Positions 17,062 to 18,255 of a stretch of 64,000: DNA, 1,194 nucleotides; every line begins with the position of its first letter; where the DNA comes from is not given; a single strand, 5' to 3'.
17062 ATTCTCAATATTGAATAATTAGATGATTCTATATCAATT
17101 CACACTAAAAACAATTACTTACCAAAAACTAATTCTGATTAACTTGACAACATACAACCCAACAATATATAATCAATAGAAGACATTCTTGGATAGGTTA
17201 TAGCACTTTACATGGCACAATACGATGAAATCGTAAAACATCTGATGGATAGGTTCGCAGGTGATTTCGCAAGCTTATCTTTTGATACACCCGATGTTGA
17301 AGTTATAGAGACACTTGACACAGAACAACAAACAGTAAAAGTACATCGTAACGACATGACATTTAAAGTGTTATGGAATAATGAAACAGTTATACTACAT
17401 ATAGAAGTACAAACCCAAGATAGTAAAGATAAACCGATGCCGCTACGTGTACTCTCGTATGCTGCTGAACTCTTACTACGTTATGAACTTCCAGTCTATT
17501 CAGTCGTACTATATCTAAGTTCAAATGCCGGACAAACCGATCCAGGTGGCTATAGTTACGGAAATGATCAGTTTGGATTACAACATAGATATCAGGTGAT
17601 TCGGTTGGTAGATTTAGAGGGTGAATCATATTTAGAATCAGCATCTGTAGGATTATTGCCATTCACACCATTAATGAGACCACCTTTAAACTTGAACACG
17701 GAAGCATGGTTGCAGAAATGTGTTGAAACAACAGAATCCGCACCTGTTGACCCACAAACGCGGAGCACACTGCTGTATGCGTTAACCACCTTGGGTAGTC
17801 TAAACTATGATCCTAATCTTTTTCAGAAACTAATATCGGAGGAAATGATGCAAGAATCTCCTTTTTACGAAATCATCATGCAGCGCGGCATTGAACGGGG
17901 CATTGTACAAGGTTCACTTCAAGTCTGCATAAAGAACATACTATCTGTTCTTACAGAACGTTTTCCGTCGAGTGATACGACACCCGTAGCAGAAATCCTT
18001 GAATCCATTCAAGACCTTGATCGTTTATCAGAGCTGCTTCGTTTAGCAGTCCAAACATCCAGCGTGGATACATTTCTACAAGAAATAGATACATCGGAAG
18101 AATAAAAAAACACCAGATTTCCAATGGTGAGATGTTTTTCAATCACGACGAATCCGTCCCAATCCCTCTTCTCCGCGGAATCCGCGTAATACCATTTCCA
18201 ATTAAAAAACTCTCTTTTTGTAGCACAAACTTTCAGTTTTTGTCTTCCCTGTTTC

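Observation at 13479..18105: Single-chain MmeI-like Type IIL RM enzyme followed by an Rpn/YhgA-family nuclease, in a repeat-bounded accessory segment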

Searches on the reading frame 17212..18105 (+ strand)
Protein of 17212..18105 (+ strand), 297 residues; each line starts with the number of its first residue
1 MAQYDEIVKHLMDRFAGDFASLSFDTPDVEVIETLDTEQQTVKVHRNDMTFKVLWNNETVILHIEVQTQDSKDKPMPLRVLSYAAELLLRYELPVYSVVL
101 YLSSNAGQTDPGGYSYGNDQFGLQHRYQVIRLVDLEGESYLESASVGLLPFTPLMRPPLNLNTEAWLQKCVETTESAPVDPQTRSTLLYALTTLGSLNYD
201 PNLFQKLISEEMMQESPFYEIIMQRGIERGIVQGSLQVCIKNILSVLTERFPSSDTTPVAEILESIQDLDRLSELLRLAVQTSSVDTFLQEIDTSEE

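Call 3: search_protein_families(library=pfam, proteins=[window:17212-18105:+], max_evalue=0.01)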
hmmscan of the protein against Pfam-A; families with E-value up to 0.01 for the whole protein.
window:17212-18105:+ (297 aa): 0 families

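Call 4: search_protein_families(library=ncbifam, proteins=[window:17212-18105:+], max_evalue=0.01)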
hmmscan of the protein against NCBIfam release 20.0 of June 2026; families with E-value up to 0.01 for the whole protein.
window:17212-18105:+ (297 aa): 0 families

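Call 5: search_protein_families(library=padloc, proteins=[window:17212-18105:+], max_evalue=0.01)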
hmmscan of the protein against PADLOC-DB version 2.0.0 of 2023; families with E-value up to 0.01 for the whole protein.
window:17212-18105:+ (297 aa): 0 families

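Call 7: search_solved_structures(query=window:17212-18105:+, max_evalue=10)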
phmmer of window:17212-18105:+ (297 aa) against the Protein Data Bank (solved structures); distinct sequences matched with E-value up to 10: 0.

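Call 8: search_protein_families(library=pfam, proteins=[window:17212-18105:+], max_evalue=10)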
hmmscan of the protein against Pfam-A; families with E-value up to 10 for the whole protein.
window:17212-18105:+ (297 aa): 0 families

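Call 10: find_homologous_proteins(query=window:17212-18105:+)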
Query window:17212-18105:+ (297 aa): 422 proteins with E <= 0.001 among 2070 candidates; the best 120 are listed.
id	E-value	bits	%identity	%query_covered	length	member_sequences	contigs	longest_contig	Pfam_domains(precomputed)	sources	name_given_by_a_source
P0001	1.8e-190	649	100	100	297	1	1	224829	-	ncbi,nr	ncbi:hypothetical protein C6497_11710 [Candidatus Poribacteria bacterium]|nr:MAG: hypothetical prote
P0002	2.6e-165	567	89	100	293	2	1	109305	-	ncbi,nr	ncbi:hypothetical protein C6497_15915 [Candidatus Poribacteria bacterium]|nr:MAG: hypothetical prote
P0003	1.9e-163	560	86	100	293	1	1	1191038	-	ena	-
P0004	5.3e-162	556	85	100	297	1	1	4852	-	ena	-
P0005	3.4e-161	553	85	100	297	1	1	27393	-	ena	-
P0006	3.6e-161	553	85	100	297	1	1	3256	-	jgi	jgi:predicted transposase YdaD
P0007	6.6e-161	552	85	100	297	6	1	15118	-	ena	-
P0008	2.8e-159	547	84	100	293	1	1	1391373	-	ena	-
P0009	1.3e-156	538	88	95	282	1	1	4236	-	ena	-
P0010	2.0e-156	537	84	100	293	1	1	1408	-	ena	-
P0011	1.5e-154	531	81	100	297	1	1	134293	-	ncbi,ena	-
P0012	8.9e-154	529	81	100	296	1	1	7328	-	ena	-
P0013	1.3e-153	528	82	99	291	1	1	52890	-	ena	-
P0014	5.6e-153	526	79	100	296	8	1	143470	-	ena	-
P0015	1.7e-152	525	82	100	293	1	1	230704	-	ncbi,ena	-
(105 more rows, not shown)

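Call 15: find_related_loci(query=window:17212-18105:+, collection=genome_contigs, flank=10000)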
Query window:17212-18105:+ (297 aa) in genome_contigs; peptide patterns used: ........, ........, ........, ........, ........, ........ (x = any residue, [..] = any of these).
136 stretches matched a pattern; 62 encode a relative of the query (tblastn E <= 1e-3); 57 distinct loci.
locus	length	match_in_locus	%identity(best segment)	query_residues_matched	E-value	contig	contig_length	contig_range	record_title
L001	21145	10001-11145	81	1-297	2e-165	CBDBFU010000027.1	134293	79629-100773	MAG: Candidatus Poribacteria bacterium isolate 0db8f60b-b66d-466f-879a-884326031337 genome assembly, contig: contig_27,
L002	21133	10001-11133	82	1-297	9e-164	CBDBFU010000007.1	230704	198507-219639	MAG: Candidatus Poribacteria bacterium isolate 0db8f60b-b66d-466f-879a-884326031337 genome assembly, contig: contig_7, w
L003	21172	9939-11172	77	1-297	9e-157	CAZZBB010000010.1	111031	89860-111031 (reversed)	MAG TPA_asm: uncultured bacterium isolate SRP338948_co1_166 genome assembly, contig: k141_167510, whole genome shotgun s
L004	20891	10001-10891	76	1-297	3e-155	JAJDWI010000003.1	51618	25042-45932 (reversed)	MAG: Candidatus Poribacteria bacterium isolate jk18x25bins.18 k141_227247, whole genome shotgun sequence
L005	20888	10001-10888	73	1-296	1e-150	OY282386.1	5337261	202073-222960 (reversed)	MAG: Candidatus Poribacteria bacterium genome assembly, chromosome: 1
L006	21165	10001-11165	73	1-296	3e-149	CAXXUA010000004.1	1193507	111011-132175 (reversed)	MAG: Candidatus Poribacteria bacterium isolate 64057701-0cd0-4337-b80b-d127c366c46f genome assembly, contig: contig_4, w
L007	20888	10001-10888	75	1-296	7e-149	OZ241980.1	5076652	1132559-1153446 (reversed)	MAG: Candidatus Poribacteria bacterium isolate addb8a48-e40a-4d5d-92e9-c4632a5e54a8 genome assembly, chromosome: 1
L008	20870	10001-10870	74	1-294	5e-149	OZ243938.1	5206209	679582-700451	MAG: Candidatus Poribacteria bacterium isolate 1d27aecb-7b08-4092-90e4-ddfc7d8e693b genome assembly, chromosome: 1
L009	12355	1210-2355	73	1-296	1e-145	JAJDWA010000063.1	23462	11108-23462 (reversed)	MAG: Candidatus Poribacteria bacterium isolate jk18x22bins.76 k141_637247, whole genome shotgun sequence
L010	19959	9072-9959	71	1-296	8e-146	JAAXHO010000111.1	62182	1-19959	MAG: Candidatus Poribacteria bacterium isolate Plut_88891 unfiltered_Plut_88891_genomic_contig_677799, whole genome shot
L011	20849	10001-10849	76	14-297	7e-145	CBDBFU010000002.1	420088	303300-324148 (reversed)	MAG: Candidatus Poribacteria bacterium isolate 0db8f60b-b66d-466f-879a-884326031337 genome assembly, contig: contig_2, w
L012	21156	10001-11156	72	1-297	4e-145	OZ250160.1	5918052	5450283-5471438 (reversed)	MAG: Candidatus Poribacteria bacterium isolate 8ae7ebc5-6e71-4186-9c0c-d873ebd224b0 genome assembly, chromosome: 1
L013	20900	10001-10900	71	1-296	2e-144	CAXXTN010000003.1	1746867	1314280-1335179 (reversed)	MAG: Candidatus Poribacteria bacterium isolate 64752d50-abd0-46dd-90db-3fd08d7746be genome assembly, contig: contig_3, w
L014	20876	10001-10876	72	1-296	2e-144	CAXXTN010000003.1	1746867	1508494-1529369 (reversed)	MAG: Candidatus Poribacteria bacterium isolate 64752d50-abd0-46dd-90db-3fd08d7746be genome assembly, contig: contig_3, w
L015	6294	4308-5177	73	1-296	5e-143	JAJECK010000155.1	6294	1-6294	MAG: Candidatus Poribacteria bacterium isolate jk18xAbins.19 k141_570497, whole genome shotgun sequence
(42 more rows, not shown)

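Call 24: search_solved_structures(query=A1, max_evalue=10, show_alignments=2)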
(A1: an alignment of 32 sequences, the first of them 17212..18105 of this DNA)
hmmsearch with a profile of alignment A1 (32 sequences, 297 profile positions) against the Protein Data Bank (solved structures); distinct sequences matched with E-value up to 10: 2.
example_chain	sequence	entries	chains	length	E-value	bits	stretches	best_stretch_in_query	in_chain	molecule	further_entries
4d0o_A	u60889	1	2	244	0.05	16.2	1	188-262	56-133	A-KINASE ANCHOR PROTEIN 13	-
8tcg_C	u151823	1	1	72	1.9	10.9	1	203-257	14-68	Minibinder B6_BP_dslf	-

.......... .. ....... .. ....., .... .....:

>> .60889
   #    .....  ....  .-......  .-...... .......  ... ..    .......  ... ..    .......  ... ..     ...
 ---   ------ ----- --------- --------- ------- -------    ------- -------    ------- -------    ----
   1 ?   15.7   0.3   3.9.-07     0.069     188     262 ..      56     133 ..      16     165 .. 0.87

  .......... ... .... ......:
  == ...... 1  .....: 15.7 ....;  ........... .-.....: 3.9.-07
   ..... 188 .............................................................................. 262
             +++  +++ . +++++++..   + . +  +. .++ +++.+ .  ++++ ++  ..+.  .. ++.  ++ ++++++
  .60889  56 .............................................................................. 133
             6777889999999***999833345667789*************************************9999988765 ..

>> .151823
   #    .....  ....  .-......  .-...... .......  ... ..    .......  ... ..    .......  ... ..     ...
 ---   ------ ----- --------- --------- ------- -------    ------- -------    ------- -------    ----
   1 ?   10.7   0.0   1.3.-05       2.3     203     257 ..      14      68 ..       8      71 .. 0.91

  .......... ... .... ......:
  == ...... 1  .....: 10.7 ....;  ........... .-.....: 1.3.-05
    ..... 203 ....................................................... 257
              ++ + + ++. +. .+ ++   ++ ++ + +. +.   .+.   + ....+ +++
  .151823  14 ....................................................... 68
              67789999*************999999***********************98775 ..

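Call 31: predict_structure(alignment_id=A1)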
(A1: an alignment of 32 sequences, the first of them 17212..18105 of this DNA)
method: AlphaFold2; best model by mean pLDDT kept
length: 297 residues; sequences in the alignment: 32
mean_pLDDT: 84.2   pTM: 0.70
mean pLDDT of the five models: 84.2, 81.1, 79.0, 68.8, 54.8
residues with pLDDT >= 90: 141; 70-90: 109; 50-70: 41; < 50: 6
segments of 3 or more residues with pLDDT < 50: 228-230
pLDDT, mean of each block of 10 residues (from residue 1): 76 94 93 77 69 93 87 62 84 91 85 74 80 92 89 93 95 95 94 89 87 82 55 68 92 91 85 90 92 66
secondary structure, 60 per line:
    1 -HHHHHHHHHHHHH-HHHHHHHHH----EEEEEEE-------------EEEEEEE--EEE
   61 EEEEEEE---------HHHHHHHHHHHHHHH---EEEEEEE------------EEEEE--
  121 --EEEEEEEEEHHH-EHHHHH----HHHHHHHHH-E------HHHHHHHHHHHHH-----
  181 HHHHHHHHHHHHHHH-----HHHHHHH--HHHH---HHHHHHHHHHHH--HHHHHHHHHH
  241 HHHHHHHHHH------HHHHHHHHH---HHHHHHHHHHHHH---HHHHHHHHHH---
elements in order: H2-14 H16-24 E29-35 E49-55 E58-67 H77-91 E95-101 E114-118 E123-131 H137-141 H146-154 H163-175 H181-195 H201-207 H210-213 H217-228 H231-250 H257-265 H269-281 H285-294

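Call 36: search_protein_representatives(protein=window:17212-18105:+)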
Query: 297 residues. Proteins with E-value up to 0.001 (for the whole library): 1620; up to 1e-10: 348; up to 1e-30: 43. The best 150 are listed.
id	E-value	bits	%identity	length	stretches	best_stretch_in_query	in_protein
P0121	1.5e-88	313.1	54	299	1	1-293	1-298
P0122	4.2e-80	285.4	47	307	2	1-237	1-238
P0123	1.6e-70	254.0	44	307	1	3-290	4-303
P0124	1.2e-62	228.1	41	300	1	1-293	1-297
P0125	4.2e-62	226.4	63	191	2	153-292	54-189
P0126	1.2e-61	224.8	39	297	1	3-289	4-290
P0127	1.4e-60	221.4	40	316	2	1-229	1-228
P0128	4.8e-56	206.5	41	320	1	3-295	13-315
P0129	1.6e-54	201.5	40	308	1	1-295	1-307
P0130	5.0e-52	193.3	39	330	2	1-225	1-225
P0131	6.4e-50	186.4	35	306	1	28-292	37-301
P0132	1.5e-49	185.2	37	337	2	3-220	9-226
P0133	7.4e-48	179.7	34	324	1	4-295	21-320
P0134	6.7e-47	176.5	35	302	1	1-295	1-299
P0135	7.0e-47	176.5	37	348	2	4-227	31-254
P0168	6.0e-29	117.6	72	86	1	212-297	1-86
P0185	3.2e-24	102.2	77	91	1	213-293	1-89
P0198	6.5e-22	94.6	30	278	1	3-276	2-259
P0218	1.8e-20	89.9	30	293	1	1-293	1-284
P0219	1.9e-20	89.8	30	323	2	28-235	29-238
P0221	3.3e-20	89.0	29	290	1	7-282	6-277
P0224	6.4e-20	88.0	28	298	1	3-293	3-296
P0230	2.0e-19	86.4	29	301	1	33-290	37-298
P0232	4.3e-19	85.3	28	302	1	1-293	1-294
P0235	8.6e-19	84.3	28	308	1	1-291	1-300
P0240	2.4e-18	82.9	27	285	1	29-272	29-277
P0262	9.3e-17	77.7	57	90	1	213-293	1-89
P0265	1.5e-16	77.0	29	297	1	4-285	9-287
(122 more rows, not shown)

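Call 39: search_protein_families(library=pfam, alignment_id=A2, max_evalue=0.01)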
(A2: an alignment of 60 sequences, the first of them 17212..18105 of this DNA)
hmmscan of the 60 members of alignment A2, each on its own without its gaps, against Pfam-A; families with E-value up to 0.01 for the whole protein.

A. member 1, window:17212-18105:+ (297 aa): 0 families

B. families by the number of members that match (of 60 scanned): 4 families
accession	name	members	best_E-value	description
PF14261.11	DUF4351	8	2.5e-22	Domain of unknown function (DUF4351)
PF09811.14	Yae1_N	6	0.00046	Essential protein Yae1, N terminal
PF04754.18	Transposase_31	5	5.2e-08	Putative transposase, YhgA-like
PF12784.13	PDDEXK_2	1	0.003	PD-(D/E)XK nuclease family transposase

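Call 73: search_protein_families(library=ncbifam, alignment_id=A2, max_evalue=0.01)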
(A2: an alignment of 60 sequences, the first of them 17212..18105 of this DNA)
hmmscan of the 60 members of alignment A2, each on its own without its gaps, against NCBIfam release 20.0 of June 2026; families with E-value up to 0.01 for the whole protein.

A. member 1, window:17212-18105:+ (297 aa): 0 families

B. families by the number of members that match (of 60 scanned): 9 families
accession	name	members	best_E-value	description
TIGR01784.1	T_den_put_tspse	32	5.5e-14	Rpn family recombination-promoting nuclease/putative transposase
NF009925.1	PRK13386.1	11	5.2e-09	flagellar assembly protein FliH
NF004267.1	PRK05687.1-3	9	8.2e-10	flagellar assembly protein FliH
NF004270.2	PRK05687.2-1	9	4e-09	flagellar assembly protein FliH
NF004266.1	PRK05687.1-1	8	5.8e-07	flagellar assembly protein FliH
NF007418.0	PRK09956.1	1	7.7e-05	ISNCY family transposase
NF007361.0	PRK09857.1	1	0.0008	recombination-promoting nuclease RpnA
NF009090.0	PRK12426.1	1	0.0019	elongation factor P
TIGR02763.1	chlamy_scaf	1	0.0085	scaffolding protein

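Call 74: search_protein_families(library=pfam, proteins=[P0240, P0224, P0232, P0235, P0230, P0219, P0221, P0198, P0218, P0265], max_evalue=0.01)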
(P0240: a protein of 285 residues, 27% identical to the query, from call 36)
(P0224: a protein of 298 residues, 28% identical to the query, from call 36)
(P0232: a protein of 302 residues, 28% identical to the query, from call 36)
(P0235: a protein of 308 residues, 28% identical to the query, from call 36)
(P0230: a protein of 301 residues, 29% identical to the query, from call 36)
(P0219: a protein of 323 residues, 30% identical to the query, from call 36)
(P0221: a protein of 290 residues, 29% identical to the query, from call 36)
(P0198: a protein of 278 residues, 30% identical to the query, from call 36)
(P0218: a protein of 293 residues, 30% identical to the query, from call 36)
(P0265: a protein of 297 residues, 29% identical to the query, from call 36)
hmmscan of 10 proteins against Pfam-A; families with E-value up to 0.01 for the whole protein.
P0240 (285 aa): 2 families
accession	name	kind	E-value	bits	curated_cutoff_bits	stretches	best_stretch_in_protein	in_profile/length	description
PF14261.11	DUF4351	-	4e-11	43.2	25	1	226-284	1-59/59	Domain of unknown function (DUF4351)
PF04754.18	Transposase_31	-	5.2e-08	33.2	21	1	44-142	52-165/203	Putative transposase, YhgA-like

P0224 (298 aa): 1 family
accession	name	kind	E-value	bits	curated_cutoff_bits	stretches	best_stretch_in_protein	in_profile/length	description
PF09811.14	Yae1_N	-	0.0069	16.5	27.5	0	225-246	12-33/39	Essential protein Yae1, N terminal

P0232 (302 aa): 0 families

P0235 (308 aa): 0 families

P0230 (301 aa): 1 family
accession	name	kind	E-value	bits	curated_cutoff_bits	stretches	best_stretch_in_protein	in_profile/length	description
PF04754.18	Transposase_31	-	2.4e-05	24.5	21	1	46-94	50-101/203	Putative transposase, YhgA-like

P0219 (323 aa): 3 families
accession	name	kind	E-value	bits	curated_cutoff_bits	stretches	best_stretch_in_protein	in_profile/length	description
PF14261.11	DUF4351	-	0.00086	19.8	25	1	264-318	2-55/59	Domain of unknown function (DUF4351)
PF09811.14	Yae1_N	-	0.003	17.6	27.5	0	239-272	3-36/39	Essential protein Yae1, N terminal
PF04754.18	Transposase_31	-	0.0046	17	21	1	45-176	52-193/203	Putative transposase, YhgA-like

P0221 (290 aa): 0 families

P0198 (278 aa): 1 family
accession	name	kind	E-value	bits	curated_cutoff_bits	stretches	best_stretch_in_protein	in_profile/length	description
PF14261.11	DUF4351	-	7.2e-19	68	25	1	215-272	2-59/59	Domain of unknown function (DUF4351)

P0218 (293 aa): 1 family
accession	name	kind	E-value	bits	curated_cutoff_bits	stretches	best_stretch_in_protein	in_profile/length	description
PF04754.18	Transposase_31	-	0.0003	20.9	21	1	44-100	52-114/203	Putative transposase, YhgA-like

P0265 (297 aa): 0 families
